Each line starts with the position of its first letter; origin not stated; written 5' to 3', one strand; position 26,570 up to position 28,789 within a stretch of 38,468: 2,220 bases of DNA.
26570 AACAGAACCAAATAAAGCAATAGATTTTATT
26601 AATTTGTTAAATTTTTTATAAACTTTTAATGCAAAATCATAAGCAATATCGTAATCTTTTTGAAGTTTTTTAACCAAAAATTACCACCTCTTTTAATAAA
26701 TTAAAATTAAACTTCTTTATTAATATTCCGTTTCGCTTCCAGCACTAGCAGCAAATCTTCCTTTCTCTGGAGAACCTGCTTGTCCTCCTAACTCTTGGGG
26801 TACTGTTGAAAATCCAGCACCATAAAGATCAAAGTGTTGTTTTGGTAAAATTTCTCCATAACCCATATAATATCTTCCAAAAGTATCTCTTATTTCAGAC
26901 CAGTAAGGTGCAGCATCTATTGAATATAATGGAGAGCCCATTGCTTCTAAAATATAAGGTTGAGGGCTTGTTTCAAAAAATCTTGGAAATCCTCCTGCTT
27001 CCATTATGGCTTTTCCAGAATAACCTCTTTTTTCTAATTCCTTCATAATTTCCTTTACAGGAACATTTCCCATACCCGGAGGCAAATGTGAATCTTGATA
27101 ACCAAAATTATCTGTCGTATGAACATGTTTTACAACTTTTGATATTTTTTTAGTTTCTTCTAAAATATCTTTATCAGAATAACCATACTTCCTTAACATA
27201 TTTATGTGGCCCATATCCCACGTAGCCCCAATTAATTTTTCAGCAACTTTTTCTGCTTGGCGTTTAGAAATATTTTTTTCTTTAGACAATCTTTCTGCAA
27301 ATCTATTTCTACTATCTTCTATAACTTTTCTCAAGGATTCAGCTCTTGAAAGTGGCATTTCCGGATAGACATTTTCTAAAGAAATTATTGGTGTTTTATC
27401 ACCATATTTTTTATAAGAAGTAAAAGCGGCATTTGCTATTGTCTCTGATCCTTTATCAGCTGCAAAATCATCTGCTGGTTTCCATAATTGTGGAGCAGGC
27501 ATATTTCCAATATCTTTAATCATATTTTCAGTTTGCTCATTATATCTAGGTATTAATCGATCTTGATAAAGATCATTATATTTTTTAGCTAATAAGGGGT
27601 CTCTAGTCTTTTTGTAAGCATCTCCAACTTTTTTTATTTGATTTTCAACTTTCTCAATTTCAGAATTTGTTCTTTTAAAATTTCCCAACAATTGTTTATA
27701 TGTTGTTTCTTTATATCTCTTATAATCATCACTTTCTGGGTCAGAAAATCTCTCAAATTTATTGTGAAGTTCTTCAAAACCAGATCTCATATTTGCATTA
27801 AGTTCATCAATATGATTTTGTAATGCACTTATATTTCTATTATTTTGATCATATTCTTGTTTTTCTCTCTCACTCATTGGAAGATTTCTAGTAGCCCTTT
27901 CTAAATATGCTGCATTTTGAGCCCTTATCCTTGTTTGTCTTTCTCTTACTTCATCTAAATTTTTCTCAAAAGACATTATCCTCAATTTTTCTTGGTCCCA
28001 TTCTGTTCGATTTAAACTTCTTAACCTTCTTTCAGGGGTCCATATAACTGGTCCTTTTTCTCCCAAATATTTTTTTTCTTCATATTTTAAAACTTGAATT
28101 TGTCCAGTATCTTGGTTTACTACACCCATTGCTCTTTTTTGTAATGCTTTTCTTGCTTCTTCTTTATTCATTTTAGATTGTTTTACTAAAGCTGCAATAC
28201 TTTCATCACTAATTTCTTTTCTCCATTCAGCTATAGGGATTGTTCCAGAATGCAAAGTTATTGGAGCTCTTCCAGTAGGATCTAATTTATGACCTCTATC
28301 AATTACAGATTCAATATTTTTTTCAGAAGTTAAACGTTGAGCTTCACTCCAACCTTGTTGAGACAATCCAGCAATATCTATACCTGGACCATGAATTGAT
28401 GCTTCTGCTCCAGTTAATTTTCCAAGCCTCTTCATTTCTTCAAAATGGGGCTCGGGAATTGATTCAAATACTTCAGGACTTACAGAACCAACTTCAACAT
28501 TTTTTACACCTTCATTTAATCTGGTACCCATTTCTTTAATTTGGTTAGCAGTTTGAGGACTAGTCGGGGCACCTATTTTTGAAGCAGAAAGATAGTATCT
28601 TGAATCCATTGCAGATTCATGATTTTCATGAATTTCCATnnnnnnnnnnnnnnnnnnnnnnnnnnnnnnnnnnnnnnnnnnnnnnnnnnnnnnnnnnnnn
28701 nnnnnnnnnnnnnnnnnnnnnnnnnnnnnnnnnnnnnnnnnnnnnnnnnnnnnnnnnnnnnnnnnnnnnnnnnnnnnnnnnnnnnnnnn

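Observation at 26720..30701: Translationally coupled three-gene operon of unknown function: helical 479-aa protein, 209-aa protein, split TIM-barrel enzyme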

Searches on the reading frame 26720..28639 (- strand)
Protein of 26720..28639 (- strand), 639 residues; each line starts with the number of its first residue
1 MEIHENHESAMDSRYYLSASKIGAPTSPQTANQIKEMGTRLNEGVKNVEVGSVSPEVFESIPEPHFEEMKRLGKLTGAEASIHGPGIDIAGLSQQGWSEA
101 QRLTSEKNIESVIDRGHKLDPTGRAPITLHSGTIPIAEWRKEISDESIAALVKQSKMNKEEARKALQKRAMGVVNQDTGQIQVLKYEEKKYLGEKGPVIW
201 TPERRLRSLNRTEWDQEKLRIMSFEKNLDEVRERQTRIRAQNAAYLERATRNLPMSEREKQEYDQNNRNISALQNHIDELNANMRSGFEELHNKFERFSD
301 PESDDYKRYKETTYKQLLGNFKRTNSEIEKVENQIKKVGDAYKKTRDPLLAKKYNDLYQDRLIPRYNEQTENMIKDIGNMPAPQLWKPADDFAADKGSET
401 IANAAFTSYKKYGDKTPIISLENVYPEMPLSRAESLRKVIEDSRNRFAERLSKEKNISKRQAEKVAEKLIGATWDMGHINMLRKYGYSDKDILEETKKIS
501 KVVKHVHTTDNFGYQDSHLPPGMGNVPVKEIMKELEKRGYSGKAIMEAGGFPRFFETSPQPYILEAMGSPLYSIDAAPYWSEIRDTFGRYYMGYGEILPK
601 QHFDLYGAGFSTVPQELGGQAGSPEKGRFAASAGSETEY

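Call 4: search_protein_families(library=pfam, proteins=[window:26720-28639:-], max_evalue=1)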
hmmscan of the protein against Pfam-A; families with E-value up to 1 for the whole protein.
window:26720-28639:- (639 aa): 6 families
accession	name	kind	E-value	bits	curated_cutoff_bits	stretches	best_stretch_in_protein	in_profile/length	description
PF01261.30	AP_endonuc_2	-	7.3e-11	42.7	31.1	1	463-548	146-229/249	Xylose isomerase-like TIM barrel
PF01343.23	Peptidase_S49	-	0.11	12.9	24.9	1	427-468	79-120/154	Peptidase family S49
PF10168.15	Nup88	-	0.12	10.6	24.4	1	204-338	561-697/702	Nuclear pore component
PF09286.16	Pro-kuma_activ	-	0.15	12.7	23.5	1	287-336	25-72/143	Pro-kumamolisin, activation domain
PF10397.14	ADSL_C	-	0.22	12.3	32.7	0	147-177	8-37/79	Adenylosuccinate lyase C-terminus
PF03936.21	Terpene_synth_C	-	0.24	11.1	26.3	1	289-377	63-152/241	Terpene synthase family, metal binding domain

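Call 5: search_protein_families(library=ncbifam, proteins=[window:26720-28639:-], max_evalue=1)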
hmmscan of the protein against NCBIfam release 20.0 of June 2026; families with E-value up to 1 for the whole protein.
window:26720-28639:- (639 aa): 8 families
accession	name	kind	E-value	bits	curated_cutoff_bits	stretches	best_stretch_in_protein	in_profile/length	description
NF007360.0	PRK09856.1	equivalog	6.4e-08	32.5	305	1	491-547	191-247/276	fructoselysine 3-epimerase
NF041277.1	coba_remo_CbiR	equivalog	0.00025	20.6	105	1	467-547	159-233/249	cobamide remodeling phosphodiesterase CbiR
TIGR04379.1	myo_inos_iolE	equivalog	0.00068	19.3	290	1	521-551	239-269/290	myo-inosose-2 dehydratase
TIGR03234.1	OH-pyruv-isom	equivalog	0.0026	17.1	353.45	1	488-545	184-237/254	hydroxypyruvate isomerase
NF051856.1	PsicseEpim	equivalog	0.0075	16.1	300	1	444-547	152-244/287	D-psicose 3-epimerase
NF007618.0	PRK10266.1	equivalog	0.019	14.4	403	1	303-372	15-83/306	curved DNA-binding protein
NF041099.2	keto_glucon_epim_IolO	equivalog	0.043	13.1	300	1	463-547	172-245/269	5-keto-L-gluconate epimerase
TIGR02168.1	SMC_prok_B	equivalog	0.085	10.5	567.35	1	203-351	280-879/1181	chromosome segregation protein SMC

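Call 6: search_protein_families(library=padloc, proteins=[window:26720-28639:-], max_evalue=1)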
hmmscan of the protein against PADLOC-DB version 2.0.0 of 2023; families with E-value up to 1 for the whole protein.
window:26720-28639:- (639 aa): 0 families

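Call 7: search_protein_families(library=phrogs, proteins=[window:26720-28639:-], max_evalue=1)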
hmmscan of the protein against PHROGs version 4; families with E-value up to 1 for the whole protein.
window:26720-28639:- (639 aa): 1 family
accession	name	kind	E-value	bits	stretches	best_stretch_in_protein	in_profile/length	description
phrog_11131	-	unknown function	0.083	14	1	265-312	19-64/65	-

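Call 9: search_solved_structures(query=window:26720-28639:-, max_evalue=1, show_alignments=2)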
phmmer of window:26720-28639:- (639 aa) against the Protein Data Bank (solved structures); distinct sequences matched with E-value up to 1: 1.
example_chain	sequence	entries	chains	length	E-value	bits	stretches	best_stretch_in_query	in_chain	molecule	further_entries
3wqo_A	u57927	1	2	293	3.7e-08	35.8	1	465-547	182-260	Uncharacterized protein MJ1311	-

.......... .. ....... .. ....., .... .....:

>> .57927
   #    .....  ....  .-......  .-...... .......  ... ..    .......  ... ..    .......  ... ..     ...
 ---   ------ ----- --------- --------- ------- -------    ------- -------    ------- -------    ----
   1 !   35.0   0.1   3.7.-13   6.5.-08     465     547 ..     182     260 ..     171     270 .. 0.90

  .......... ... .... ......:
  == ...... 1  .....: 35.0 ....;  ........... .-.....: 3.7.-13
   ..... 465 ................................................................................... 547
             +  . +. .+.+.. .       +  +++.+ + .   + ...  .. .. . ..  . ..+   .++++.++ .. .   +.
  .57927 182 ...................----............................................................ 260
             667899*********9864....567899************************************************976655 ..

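Call 16: find_homologous_proteins(query=window:26720-28639:-, max_evalue=0.001)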
Query window:26720-28639:- (639 aa): 319 proteins with E <= 0.001 among 8000 candidates; the best 120 are listed.
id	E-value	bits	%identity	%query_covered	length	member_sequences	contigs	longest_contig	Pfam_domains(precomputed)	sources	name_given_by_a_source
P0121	0.0e+0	1277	87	100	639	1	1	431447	PF01261.31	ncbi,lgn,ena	-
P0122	0.0e+0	1182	80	100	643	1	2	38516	PF01261.31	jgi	-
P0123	2.7e-231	788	99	55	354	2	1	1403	PF01261.31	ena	-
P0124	5.3e-192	658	48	99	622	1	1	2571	PF01261.31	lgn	-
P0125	1.4e-179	617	46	97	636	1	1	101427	PF01261.31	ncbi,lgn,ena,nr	ncbi:MAG: hypothetical protein KJ674_01775 [Nanoarchaeota archaeon]|nr:hypothetical protein [Nanoarc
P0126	6.1e-175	602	45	97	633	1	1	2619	PF01261.31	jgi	-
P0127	9.6e-172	591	45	99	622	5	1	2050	PF01261.31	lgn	-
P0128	5.4e-168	579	44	98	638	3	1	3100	PF01261.31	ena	-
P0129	5.0e-166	572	46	98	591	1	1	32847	PF01261.31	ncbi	-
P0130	3.6e-164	566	44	98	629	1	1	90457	PF01261.31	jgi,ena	-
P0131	1.0e-162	561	44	98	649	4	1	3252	PF01261.31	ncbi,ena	ncbi:MAG: TIM barrel protein [Nanoarchaeota archaeon]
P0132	8.4e-162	558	44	98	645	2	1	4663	PF01261.31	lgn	-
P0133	9.7e-162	558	45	98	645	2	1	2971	PF01261.31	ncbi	-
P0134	1.5e-160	554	44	98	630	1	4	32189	PF01261.31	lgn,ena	-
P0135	1.3e-159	551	43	98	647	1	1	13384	PF01261.31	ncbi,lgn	-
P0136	1.6e-159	551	48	96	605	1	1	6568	PF01261.31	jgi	jgi:sugar phosphate isomerase/epimerase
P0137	3.6e-159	550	44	98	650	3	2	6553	PF01261.31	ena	-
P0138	1.0e-157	545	42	99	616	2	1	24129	PF01261.31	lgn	-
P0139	2.2e-157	544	42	98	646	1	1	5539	PF01261.31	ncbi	-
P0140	2.2e-156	540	43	99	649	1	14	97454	PF01261.31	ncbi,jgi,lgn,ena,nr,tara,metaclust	ncbi:MAG: hypothetical protein CMH63_01695 [Nanoarchaeota archaeon]|jgi:sugar phosphate isomerase/ep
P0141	2.3e-156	540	42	98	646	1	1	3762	PF01261.31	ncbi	-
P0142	3.9e-156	540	43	98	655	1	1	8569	PF01261.31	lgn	-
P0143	3.7e-155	536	43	99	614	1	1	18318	PF01261.31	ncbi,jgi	-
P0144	6.7e-155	535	42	98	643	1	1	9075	PF01261.31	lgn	-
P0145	1.0e-154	535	40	99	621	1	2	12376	PF01261.31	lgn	-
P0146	1.4e-153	531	43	98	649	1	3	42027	PF01261.31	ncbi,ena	-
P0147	1.6e-153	531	43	97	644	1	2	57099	PF01261.31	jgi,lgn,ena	-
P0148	6.0e-153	529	42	99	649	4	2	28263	PF01261.31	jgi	-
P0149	3.1e-151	523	42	98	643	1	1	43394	PF01261.31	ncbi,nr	ncbi:hypothetical protein HYT56_04315 [Candidatus Woesearchaeota archaeon]|nr:hypothetical protein [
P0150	3.7e-151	523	42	98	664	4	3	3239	PF01261.31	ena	-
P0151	5.3e-151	523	41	97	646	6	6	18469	PF01261.31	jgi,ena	-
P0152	1.0e-150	522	42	97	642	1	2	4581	PF01261.31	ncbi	-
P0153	1.1e-150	522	44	97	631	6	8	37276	PF01261.31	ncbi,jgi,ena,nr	ncbi:sugar phosphate isomerase/epimerase [Candidatus Woesearchaeota archaeon]|nr:sugar phosphate iso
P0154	2.5e-150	520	42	100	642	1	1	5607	PF01261.31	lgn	-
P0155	6.1e-150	519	42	100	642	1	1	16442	PF01261.31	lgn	-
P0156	1.6e-149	518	44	98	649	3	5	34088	PF01261.31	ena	-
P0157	2.0e-149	517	43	98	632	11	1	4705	PF01261.31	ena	-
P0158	2.4e-149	517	41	99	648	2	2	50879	PF01261.31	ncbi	-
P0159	7.3e-149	515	40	98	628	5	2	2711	PF01261.31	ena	-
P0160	8.4e-149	515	41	99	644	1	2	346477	PF01261.31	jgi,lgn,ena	jgi:sugar phosphate isomerase/epimerase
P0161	1.0e-147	512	42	99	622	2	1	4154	PF01261.31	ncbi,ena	-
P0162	4.0e-147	510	41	99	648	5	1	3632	PF01261.31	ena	-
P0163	9.8e-145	502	40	99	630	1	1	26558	PF01261.31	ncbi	-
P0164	1.3e-144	501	40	99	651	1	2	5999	PF01261.31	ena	-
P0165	2.1e-144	501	39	98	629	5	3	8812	PF01261.31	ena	-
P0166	3.3e-144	500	42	99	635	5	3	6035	PF01261.31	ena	-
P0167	4.4e-144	500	40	99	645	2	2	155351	PF01261.31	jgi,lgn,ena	jgi:sugar phosphate isomerase/epimerase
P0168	1.9e-143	498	41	97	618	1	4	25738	PF01261.31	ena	-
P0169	3.1e-143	497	42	97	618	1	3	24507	PF01261.31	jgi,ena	-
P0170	1.9e-142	494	41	97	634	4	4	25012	PF01261.31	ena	-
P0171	3.0e-142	494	40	98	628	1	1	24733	PF01261.31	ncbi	-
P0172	4.7e-142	493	40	98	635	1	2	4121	PF01261.31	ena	-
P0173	6.2e-142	493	40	98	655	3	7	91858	PF01261.31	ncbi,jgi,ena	-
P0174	1.5e-141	491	41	97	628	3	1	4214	PF01261.31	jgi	-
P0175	2.4e-141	491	41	99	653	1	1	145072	PF01261.31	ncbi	-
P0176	2.6e-141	491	43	95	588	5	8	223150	PF01261.31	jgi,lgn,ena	jgi:sugar phosphate isomerase/epimerase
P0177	4.7e-141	490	41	97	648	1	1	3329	PF01261.31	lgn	-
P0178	5.9e-141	489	39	98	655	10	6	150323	PF01261.31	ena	-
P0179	1.2e-139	485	41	96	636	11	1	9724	PF01261.31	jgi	jgi:sugar phosphate isomerase/epimerase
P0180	8.7e-139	482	42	99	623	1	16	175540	PF01261.31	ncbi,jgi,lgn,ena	jgi:sugar phosphate isomerase/epimerase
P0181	8.3e-138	479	40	97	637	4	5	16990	PF01261.31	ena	-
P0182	9.0e-137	476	42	95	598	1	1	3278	PF01261.31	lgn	-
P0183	2.3e-136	474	39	95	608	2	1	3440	PF01261.31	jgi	-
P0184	5.1e-136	473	39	98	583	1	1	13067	PF01261.31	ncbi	-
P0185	5.6e-136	473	38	97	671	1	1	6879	PF01261.31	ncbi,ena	-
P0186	7.7e-136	472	40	99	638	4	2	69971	PF01261.31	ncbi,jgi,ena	-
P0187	1.0e-135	472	40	95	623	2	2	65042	PF01261.31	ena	-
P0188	1.7e-135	471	38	98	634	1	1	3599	PF01261.31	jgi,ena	-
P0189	1.9e-135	471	39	97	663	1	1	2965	PF01261.31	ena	-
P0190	2.5e-134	467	39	95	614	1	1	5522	PF01261.31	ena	-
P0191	5.0e-134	466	40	99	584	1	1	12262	PF01261.31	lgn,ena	-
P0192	5.5e-134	466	39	97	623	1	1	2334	PF01261.31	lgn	-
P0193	1.7e-133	465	39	96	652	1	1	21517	PF01261.31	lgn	-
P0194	1.9e-133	465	40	99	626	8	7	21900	PF01261.31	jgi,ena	-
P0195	2.0e-133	465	39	99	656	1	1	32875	PF01261.31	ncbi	-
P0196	2.4e-133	464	40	97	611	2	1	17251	PF01261.31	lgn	-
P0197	2.8e-133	464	38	99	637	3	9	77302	PF01261.31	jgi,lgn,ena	jgi:sugar phosphate isomerase/epimerase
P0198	8.4e-133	462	40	97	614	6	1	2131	PF01261.31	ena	-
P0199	1.2e-132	462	39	96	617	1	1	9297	PF01261.31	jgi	jgi:hypothetical protein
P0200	2.3e-132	461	39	98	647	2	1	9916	PF01261.31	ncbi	-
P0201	6.8e-131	456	40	99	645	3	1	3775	PF01261.31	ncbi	-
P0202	5.0e-130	453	38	99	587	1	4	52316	PF01261.31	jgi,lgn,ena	jgi:hypothetical protein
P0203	9.4e-130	452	38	97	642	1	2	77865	PF01261.31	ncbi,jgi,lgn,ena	-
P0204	2.2e-129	451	41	95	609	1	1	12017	PF01261.31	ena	-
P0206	1.1e-128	449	38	98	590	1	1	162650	PF01261.31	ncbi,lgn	ncbi:MAG: hypothetical protein QW041_02700 [Candidatus Pacearchaeota archaeon]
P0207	1.5e-128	448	37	99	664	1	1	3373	PF01261.31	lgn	-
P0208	3.6e-128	447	37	99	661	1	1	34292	PF01261.31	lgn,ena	-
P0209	6.6e-128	446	40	97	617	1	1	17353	PF01261.31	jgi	jgi:sugar phosphate isomerase/epimerase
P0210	1.2e-127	445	37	96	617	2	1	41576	PF01261.31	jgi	jgi:hypothetical protein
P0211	1.3e-127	445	37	99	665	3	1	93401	PF01261.31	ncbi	-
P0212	1.3e-126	442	38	97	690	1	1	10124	PF01261.31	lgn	-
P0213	2.6e-126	441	38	98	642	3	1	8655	PF01261.31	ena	-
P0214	1.0e-125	439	39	97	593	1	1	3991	PF01261.31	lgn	-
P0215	1.5e-125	439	37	99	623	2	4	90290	PF01261.31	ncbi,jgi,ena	-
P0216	2.7e-125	438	40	97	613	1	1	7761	PF01261.31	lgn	-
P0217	6.6e-125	436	38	97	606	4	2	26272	PF01261.31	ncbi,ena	-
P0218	1.8e-124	435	39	96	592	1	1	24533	PF01261.31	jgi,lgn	jgi:sugar phosphate isomerase/epimerase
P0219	2.0e-124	435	39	97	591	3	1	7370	PF01261.31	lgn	-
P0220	3.1e-124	434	37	97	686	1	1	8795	PF01261.31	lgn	-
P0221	7.8e-124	433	38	98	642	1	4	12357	PF01261.31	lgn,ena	-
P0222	7.9e-124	433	36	98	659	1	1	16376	PF01261.31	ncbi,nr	ncbi:hypothetical protein HZB00_00840 [Candidatus Woesearchaeota archaeon]|nr:hypothetical protein [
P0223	9.4e-124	433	38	97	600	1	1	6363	PF01261.31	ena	-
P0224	1.1e-123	432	39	97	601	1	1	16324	PF01261.31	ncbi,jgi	-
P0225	1.5e-123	432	38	99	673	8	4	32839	PF01261.31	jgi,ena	-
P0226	6.9e-123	430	39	95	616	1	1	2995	PF01261.31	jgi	jgi:sugar phosphate isomerase/epimerase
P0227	9.4e-123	429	37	97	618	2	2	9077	PF01261.31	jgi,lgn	-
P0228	3.1e-122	428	37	99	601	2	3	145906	PF01261.31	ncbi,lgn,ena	-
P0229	4.9e-122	427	37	97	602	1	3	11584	PF01261.31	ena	-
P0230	1.5e-121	425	36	99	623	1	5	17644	PF01261.31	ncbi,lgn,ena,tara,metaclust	tara:strand:+ start:327 stop:2198 length:1872 start_codon:yes stop_codon:yes gene_type:complete|meta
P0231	2.7e-121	424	37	96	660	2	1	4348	PF01261.31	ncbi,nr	ncbi:sugar phosphate isomerase/epimerase [Candidatus Woesearchaeota archaeon]|nr:sugar phosphate iso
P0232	6.8e-121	423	41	83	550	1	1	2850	PF01261.31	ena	-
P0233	1.1e-119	419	36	99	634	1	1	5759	PF01261.31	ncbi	-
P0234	3.5e-119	417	38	97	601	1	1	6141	PF01261.31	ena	-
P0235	1.3e-118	416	38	93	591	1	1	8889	PF01261.31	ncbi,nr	ncbi:MAG: sugar phosphate isomerase/epimerase [Candidatus Pacearchaeota archaeon]|nr:sugar phosphate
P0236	1.4e-118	415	38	95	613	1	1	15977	PF01261.31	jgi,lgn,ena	-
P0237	5.9e-118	413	38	97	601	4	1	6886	PF01261.31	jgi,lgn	-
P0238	6.1e-118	413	37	97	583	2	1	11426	PF01261.31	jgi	-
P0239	8.8e-118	413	38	97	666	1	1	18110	PF01261.31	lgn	-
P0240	1.5e-117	412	38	97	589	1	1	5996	PF01261.31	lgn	-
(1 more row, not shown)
